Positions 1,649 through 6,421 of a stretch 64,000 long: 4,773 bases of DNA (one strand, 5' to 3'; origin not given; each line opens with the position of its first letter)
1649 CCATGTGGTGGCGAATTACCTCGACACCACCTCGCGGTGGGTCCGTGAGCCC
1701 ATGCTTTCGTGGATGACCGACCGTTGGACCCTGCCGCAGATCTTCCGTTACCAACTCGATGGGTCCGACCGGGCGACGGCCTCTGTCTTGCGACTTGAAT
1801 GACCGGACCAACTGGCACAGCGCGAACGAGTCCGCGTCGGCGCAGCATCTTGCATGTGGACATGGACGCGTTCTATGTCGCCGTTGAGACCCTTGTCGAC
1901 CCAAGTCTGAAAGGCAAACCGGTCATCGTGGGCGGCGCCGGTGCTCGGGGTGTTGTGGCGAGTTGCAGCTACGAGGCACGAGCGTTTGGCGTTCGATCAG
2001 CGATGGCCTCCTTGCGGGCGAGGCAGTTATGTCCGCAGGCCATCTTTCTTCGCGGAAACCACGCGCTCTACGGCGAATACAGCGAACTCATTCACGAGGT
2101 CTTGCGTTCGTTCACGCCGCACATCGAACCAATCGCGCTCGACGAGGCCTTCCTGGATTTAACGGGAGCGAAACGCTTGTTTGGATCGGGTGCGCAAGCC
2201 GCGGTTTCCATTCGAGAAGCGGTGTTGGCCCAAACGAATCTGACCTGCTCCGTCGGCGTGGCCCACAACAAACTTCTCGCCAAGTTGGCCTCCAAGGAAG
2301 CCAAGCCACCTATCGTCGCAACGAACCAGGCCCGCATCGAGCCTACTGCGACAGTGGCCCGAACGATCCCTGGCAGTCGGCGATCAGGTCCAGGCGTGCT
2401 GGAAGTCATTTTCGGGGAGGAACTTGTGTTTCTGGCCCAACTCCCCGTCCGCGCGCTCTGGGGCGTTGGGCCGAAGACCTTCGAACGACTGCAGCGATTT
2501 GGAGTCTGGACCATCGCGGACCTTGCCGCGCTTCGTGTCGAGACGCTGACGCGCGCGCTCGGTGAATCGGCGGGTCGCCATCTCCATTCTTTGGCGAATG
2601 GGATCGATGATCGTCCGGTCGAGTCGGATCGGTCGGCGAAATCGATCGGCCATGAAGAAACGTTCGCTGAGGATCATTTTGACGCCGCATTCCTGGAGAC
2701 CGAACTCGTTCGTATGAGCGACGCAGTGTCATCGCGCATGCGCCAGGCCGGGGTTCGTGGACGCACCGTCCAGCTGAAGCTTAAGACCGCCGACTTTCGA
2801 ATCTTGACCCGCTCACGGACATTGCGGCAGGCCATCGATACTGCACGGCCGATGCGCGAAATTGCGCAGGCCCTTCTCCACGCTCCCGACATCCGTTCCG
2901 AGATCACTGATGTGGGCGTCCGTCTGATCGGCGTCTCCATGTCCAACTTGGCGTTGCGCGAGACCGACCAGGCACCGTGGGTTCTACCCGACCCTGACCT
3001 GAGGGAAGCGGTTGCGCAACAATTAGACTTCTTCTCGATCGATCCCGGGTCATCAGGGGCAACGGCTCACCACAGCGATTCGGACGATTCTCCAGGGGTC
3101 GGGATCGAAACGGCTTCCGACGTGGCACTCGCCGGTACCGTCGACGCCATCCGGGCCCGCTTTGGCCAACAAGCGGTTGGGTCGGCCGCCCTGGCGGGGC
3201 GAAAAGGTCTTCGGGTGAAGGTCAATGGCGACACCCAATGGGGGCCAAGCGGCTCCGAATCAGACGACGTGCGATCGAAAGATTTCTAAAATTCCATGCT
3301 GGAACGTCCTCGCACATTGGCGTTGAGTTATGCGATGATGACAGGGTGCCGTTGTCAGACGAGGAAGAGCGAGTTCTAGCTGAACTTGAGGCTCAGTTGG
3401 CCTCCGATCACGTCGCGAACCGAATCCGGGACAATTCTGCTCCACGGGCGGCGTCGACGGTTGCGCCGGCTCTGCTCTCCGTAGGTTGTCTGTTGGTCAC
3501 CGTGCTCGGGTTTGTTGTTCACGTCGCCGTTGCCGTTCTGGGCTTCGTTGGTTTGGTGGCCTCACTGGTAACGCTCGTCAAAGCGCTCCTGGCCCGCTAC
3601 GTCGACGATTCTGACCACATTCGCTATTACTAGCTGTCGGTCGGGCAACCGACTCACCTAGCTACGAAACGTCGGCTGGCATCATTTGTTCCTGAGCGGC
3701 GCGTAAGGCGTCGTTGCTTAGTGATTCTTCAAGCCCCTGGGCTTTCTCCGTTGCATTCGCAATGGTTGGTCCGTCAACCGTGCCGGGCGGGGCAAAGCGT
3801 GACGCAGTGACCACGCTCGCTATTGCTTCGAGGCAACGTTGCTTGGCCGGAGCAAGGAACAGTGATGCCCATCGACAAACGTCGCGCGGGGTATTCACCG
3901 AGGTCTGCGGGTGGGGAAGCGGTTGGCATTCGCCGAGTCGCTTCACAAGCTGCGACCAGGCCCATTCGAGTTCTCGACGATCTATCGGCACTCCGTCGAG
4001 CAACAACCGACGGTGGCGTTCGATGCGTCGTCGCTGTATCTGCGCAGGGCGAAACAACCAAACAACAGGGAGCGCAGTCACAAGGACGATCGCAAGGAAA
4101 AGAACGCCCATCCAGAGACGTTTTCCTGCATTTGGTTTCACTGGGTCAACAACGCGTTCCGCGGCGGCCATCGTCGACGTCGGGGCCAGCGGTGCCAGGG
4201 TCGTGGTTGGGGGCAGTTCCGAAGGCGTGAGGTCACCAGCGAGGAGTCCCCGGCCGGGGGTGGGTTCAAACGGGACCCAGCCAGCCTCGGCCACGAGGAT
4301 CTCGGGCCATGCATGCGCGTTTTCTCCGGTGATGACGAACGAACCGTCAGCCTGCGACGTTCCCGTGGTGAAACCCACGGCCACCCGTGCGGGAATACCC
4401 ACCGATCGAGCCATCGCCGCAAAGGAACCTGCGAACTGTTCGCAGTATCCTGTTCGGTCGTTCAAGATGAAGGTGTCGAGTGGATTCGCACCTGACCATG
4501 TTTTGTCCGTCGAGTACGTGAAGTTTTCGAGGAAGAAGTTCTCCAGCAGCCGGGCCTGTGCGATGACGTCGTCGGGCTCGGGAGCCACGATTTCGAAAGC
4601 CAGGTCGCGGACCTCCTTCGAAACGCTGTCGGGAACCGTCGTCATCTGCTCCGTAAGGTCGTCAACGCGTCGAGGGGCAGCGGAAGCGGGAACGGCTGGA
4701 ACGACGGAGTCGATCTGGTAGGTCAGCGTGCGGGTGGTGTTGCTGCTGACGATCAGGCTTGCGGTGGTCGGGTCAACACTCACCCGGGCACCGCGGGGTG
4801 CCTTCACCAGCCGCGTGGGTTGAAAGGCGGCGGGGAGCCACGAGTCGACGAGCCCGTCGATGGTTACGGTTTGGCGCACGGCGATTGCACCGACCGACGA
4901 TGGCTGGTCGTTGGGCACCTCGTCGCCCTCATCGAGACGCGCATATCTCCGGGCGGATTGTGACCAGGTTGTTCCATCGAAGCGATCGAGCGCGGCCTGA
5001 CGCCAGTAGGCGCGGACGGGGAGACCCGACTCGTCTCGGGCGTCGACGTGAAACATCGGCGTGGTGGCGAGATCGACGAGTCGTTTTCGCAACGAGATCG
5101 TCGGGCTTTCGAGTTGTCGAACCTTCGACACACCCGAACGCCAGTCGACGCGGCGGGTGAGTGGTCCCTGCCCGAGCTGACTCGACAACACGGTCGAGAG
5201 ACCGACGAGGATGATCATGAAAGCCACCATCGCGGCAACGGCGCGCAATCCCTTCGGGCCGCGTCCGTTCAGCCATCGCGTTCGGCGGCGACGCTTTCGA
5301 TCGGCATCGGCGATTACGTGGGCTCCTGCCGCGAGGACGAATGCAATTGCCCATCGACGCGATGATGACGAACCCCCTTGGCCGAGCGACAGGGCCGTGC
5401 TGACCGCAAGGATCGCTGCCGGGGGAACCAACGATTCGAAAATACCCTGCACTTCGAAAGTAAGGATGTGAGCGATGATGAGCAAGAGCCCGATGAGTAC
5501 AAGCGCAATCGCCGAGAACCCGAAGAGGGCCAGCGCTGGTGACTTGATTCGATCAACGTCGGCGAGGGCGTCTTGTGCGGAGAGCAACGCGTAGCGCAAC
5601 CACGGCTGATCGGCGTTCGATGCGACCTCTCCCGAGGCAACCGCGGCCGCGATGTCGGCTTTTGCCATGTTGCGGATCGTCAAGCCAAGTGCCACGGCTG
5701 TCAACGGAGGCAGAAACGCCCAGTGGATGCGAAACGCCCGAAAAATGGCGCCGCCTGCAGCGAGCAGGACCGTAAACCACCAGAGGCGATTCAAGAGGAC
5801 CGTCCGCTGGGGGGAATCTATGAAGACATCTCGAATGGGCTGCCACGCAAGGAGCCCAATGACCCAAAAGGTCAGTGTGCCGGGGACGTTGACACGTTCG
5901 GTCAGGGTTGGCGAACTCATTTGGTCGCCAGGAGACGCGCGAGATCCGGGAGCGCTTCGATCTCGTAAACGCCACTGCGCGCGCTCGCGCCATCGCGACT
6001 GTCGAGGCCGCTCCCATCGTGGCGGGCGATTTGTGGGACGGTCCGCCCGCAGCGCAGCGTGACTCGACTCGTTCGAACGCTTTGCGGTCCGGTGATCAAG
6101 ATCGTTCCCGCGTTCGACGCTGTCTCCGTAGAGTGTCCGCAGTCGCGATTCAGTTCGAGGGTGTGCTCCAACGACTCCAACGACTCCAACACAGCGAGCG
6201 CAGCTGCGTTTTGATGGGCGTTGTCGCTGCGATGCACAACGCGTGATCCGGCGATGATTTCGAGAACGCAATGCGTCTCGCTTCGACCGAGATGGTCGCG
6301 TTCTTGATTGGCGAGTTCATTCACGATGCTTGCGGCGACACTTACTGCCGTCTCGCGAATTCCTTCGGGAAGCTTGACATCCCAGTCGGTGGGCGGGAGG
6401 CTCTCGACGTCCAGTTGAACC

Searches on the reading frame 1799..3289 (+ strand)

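Call 51: search_protein_families(library=pfam, proteins=[window:1799-3289:+], max_evalue=0.00001)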
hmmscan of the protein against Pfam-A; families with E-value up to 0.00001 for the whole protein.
window:1799-3289:+ (496 aa): 3 families
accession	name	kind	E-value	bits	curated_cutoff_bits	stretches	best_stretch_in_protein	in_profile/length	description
PF00817.25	IMS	-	2.8e-50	170.5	23.2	1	20-166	1-148/148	impB/mucB/samB family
PF11799.13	IMS_C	-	2.3e-24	86.3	20.7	1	281-389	2-104/109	impB/mucB/samB family C-terminal domain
PF21999.2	IMS_HHH_1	-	1.5e-07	32.2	27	1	220-270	3-53/53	DNA polymerase-iota, thumb domain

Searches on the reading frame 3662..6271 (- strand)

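Call 79: search_protein_families(library=pfam, proteins=[window:3662-6271:-], max_evalue=0.00001)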
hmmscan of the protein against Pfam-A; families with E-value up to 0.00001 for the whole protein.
window:3662-6271:- (869 aa): 2 families
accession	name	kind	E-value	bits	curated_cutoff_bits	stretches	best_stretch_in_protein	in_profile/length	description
PF01841.26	Transglut_core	-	4.9e-24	85.1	23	1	556-670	2-108/108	Transglutaminase-like superfamily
PF11992.13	TgpA_N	-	7.3e-22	78.2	30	1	164-527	19-331/333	TgpA N-terminal domain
